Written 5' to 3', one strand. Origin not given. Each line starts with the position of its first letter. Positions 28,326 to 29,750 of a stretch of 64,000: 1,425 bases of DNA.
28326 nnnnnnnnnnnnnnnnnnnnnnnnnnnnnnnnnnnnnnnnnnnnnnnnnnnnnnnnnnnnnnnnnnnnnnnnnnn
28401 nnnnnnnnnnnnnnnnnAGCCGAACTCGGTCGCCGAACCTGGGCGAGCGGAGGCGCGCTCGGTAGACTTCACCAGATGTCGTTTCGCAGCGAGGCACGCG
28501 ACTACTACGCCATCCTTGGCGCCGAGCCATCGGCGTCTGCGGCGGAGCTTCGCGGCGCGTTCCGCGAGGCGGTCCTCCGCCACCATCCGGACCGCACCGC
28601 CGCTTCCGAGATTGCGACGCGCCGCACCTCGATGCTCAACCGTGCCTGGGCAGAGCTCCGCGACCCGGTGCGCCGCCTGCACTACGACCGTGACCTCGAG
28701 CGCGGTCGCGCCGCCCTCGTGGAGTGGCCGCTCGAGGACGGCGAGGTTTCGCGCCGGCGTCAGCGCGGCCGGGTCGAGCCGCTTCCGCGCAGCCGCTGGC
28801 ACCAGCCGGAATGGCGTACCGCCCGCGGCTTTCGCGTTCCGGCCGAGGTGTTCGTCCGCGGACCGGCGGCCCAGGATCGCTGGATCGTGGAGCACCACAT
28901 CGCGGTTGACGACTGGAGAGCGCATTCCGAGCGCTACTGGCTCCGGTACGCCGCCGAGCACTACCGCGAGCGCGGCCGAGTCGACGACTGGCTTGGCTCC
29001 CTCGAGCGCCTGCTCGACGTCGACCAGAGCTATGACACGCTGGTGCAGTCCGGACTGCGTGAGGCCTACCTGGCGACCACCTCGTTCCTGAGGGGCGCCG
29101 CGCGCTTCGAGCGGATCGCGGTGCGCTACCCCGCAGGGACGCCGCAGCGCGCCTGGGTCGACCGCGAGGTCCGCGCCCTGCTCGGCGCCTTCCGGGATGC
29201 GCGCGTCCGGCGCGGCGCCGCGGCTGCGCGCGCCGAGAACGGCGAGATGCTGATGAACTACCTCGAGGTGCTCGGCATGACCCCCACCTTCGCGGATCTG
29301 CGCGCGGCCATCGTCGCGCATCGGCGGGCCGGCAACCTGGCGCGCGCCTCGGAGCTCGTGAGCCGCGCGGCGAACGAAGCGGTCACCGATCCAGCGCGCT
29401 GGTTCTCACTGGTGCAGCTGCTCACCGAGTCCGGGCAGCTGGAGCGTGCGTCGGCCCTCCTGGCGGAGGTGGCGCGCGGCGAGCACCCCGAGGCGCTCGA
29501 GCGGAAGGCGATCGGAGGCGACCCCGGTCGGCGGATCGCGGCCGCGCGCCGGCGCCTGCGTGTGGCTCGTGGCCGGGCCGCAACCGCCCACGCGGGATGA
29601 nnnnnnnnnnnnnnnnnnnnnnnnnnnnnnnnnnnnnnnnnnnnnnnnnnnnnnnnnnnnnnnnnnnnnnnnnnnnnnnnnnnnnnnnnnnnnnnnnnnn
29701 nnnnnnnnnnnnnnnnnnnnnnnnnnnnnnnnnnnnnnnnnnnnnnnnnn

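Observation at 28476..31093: J-domain protein translationally coupled (ATGA) to an orphan membrane sensor histidine kinase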

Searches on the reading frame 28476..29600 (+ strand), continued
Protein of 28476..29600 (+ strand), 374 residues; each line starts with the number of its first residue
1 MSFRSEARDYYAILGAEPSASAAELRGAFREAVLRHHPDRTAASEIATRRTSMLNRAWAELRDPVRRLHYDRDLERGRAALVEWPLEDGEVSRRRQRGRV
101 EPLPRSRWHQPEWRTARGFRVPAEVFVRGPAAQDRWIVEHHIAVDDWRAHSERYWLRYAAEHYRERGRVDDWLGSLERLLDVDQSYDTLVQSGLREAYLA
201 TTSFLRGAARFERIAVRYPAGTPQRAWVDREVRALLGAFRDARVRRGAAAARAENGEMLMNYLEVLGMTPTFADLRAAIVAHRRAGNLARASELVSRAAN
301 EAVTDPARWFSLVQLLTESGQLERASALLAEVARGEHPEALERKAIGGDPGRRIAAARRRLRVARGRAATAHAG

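Call 29: search_protein_families(library=pfam, proteins=[L044:12982-16344:+, L044:16655-17569:+, L044:17560-18297:+, L044:18294-19100:+, L044:17622-18986:-, L044:15954-16826:-, L044:12690-13037:+], max_evalue=0.001)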
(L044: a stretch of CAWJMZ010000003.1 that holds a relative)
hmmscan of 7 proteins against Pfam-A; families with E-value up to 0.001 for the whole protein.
L044:12982-16344:+ (1120 aa): 2 families
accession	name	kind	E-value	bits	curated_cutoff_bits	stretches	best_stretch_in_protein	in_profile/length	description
PF00815.25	Histidinol_dh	-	1e-142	476.4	27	1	342-737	13-410/411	Histidinol dehydrogenase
PF00155.27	Aminotran_1_2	-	3.6e-46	158.4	19.7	1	794-1109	14-354/361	Aminotransferase class I and II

L044:16655-17569:+ (304 aa): 1 family
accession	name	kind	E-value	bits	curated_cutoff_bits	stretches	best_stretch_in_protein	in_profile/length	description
PF00117.34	GATase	-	1e-12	48.5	22.8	1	99-283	2-183/190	Glutamine amidotransferase class-I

L044:17560-18297:+ (245 aa): 1 family
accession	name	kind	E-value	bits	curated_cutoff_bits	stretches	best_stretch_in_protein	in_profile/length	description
PF00977.27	His_biosynth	-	3.8e-50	170.9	23.6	1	3-232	2-227/228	Histidine biosynthesis protein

L044:18294-19100:+ (268 aa): 4 families
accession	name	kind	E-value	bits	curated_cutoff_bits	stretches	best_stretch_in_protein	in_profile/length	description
PF00977.27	His_biosynth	-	1.4e-69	234.5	23.6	1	6-234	1-226/228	Histidine biosynthesis protein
PF03060.21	NMO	-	6.7e-07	29.4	28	1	161-228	151-223/331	Nitronate monooxygenase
PF01180.27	DHO_dh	-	4.1e-05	23.3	27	0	67-122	230-288/291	Dihydroorotate dehydrogenase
PF01207.24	Dus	-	0.00025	20.7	20.4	0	33-116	140-226/311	Dihydrouridine synthase (Dus)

L044:17622-18986:- (454 aa): 0 families

L044:15954-16826:- (290 aa): 0 families

L044:12690-13037:+ (115 aa): 2 families
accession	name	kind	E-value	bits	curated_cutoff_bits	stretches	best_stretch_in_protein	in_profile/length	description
PF01371.25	Trp_repressor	-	9.9e-24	83.7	27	1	27-106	6-86/88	Trp repressor protein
PF13384.12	HTH_23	-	4.1e-05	23.7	24.6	1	57-99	5-48/50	Homeodomain-like domain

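Call 31: search_protein_families(library=ncbifam, proteins=[window:28476-29600:+], max_evalue=0.001)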
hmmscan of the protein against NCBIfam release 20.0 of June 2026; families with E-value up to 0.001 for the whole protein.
window:28476-29600:+ (374 aa): 15 families
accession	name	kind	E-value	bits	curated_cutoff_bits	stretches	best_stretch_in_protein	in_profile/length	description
NF010885.0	PRK14292.1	equivalog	1.4e-11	44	585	1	9-72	3-65/371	chaperone protein DnaJ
TIGR02349.1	DnaJ_bact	equivalog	5.3e-11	42.5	377.2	1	9-73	1-65/354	molecular chaperone DnaJ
NF008035.0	PRK10767.1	subfamily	1e-10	41.2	338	1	7-72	3-68/374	molecular chaperone DnaJ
NF010894.0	PRK14301.1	equivalog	1.2e-07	31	548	1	7-73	3-69/373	chaperone protein DnaJ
NF010892.0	PRK14299.1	equivalog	1.4e-07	31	392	1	8-73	4-68/291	chaperone protein DnaJ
NF007618.0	PRK10266.1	equivalog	3.3e-07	30.1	403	1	6-72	2-67/306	curved DNA-binding protein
NF037946.1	terminal_TopJ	equivalog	3.7e-07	29.1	300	1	5-72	2-68/810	terminal organelle assembly protein TopJ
NF010871.0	PRK14278.1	equivalog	1.4e-06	27.5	502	1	7-71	2-65/378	molecular chaperone DnaJ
NF010874.0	PRK14281.1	equivalog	4.2e-06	26.1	619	1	8-72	3-67/397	chaperone protein DnaJ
NF010872.0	PRK14279.1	equivalog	7.3e-06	25.3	556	1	8-72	9-73/394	molecular chaperone DnaJ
TIGR03835.1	termin_org_DnaJ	equivalog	1e-05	24.1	512.25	1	8-72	2-65/871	terminal organelle assembly protein TopJ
TIGR00714.1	hscB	equivalog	5.1e-05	23.4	46.75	1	25-75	8-61/156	Fe-S protein assembly co-chaperone HscB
NF002935.0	PRK03578.1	equivalog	0.00018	22.1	198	1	22-70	22-75/176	Fe-S protein assembly co-chaperone HscB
NF006948.0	PRK09430.1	equivalog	0.00077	19.1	162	0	8-49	200-241/267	co-chaperone DjlA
NF050028.1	CldAdptActJ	equivalog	0.00089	19.7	150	0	9-70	3-69/93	cold adaptation protein ActJcold adaptation protein ActJ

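Call 63: search_solved_structures(query=A1, max_evalue=0.01)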
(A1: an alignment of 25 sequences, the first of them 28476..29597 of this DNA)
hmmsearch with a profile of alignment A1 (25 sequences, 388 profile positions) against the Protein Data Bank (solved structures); distinct sequences matched with E-value up to 0.01: 66 (the best 60 are shown).
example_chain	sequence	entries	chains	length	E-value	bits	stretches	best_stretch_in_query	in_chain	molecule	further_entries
5i9g_C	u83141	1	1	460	1.9e-13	53.7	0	276-369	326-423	pentatricopeptide repeat protein dPPR-U8C2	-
5i9d_A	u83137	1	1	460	2e-13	53.6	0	277-369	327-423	pentatricopeptide repeat protein dPPR-U8A2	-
5i9f_A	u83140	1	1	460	3e-13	53.1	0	276-369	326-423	pentatricopeptide repeat protein dPPR-U10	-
5i9h_A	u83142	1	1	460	3.2e-13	53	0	276-369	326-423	pentatricopeptide repeat protein dPPR-U8G2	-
2dmx_A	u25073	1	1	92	8.4e-09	38.5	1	15-80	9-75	DnaJ homolog subfamily B member 8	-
3lz8_A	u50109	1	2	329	1.3e-08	37.9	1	10-87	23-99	Putative chaperone DnaJ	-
3ucs_C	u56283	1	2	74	1.6e-08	37.6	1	12-82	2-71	Curved DNA-binding protein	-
2kqx_A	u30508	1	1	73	1.7e-08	37.4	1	12-81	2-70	Curved DNA-binding protein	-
2m6y_A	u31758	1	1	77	5.2e-08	35.8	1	6-79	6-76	DnaJ homolog subfamily A member 1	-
2ctp_A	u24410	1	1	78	6.5e-08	35.5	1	15-79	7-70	DnaJ homolog subfamily B member 12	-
2lo1_A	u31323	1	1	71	1e-07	34.8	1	14-80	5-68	DnaJ homolog subfamily A member 1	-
8e2o_A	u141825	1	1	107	1.9e-07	34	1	14-83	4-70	Isoform 2 of DnaJ homolog subfamily A member 1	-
1bqz_A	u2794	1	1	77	1.9e-07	34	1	14-79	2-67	DNAJ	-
6een_D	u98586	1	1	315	2.2e-07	33.8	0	259-347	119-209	Designer Pentatricopeptide Protein dPPR10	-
2och_A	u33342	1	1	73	2.8e-07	33.4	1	12-79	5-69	Hypothetical protein dnj-12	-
2y4t_A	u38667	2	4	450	0.00018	24.2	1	10-74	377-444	DNAJ HOMOLOG SUBFAMILY C MEMBER 3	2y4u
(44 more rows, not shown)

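Call 64: search_protein_families(library=pfam, alignment_id=A1, max_evalue=0.1)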
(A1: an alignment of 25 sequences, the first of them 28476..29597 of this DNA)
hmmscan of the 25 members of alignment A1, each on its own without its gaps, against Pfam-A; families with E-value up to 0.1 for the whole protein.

A. member 1, window:28476-29597:+ (374 aa): 2 families
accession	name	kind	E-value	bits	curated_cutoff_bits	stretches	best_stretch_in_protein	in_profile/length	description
PF00226.36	DnaJ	-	1.7e-13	50.9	27.8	1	9-71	1-63/63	DnaJ domain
PF14559.12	TPR_19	-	0.00013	22.6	25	1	284-334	3-53/68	Tetratricopeptide repeat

B. families by the number of members that match (of 25 scanned): 7 families
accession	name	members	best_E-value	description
PF00226.36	DnaJ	25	2.5e-15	DnaJ domain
PF25170.1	TPR_WDR35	19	0.0039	WD repeat-containing protein 35, TPR repeats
PF14559.12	TPR_19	16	0.00013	Tetratricopeptide repeat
PF24348.1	DUF7508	2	0.059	Domain of unknown function (DUF7508)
PF13428.12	TPR_14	1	0.011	Tetratricopeptide repeat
PF23485.1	YBR230W-A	1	0.039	YBR230W-A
PF14361.12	RsbRD_N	1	0.056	RsbT co-antagonist protein rsbRD N-terminal domain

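Call 66: search_protein_families(library=padloc, proteins=[window:28476-29600:+], max_evalue=0.001)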
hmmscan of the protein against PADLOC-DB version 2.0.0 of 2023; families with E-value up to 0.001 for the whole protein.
window:28476-29600:+ (374 aa): 0 families

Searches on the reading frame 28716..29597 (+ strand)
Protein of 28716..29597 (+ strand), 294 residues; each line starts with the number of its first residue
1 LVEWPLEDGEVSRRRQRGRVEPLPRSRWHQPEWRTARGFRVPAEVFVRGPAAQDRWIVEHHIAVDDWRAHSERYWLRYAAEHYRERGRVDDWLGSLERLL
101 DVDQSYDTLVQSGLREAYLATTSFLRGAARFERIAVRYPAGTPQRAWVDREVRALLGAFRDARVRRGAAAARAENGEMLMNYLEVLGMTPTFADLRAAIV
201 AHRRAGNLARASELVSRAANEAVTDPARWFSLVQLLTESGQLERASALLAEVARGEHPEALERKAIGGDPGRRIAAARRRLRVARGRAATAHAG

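Call 23: search_protein_representatives(protein=window:28716-29597:+)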
Query: 294 residues. Proteins with E-value up to 0.001 (for the whole library): 36; up to 1e-10: 27; up to 1e-30: 13. The best 36 are listed.
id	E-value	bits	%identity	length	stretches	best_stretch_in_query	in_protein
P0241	1.1e-102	360.3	61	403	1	3-289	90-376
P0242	2.1e-68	247.8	52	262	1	37-289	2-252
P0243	1.6e-45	172.7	60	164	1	134-290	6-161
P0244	6.1e-44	167.5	55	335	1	2-166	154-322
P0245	1.5e-43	166.2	59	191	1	124-282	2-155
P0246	4.6e-43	164.7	58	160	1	21-142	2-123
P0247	7.8e-43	163.9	57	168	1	37-170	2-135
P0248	2.8e-42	162.1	54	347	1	24-171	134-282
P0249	5.7e-40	154.5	57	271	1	2-132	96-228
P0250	7.5e-35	137.7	65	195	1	2-101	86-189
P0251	1.0e-34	137.3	52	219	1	59-186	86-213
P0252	5.6e-32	128.3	55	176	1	17-122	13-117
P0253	6.0e-31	124.9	59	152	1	169-294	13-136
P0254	3.3e-28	115.9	68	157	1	194-287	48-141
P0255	2.2e-24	103.4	53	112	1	179-287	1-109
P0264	5.6e-13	65.9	54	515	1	2-72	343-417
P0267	9.9e-11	58.6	38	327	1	2-225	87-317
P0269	4.5e-10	56.4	39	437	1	34-146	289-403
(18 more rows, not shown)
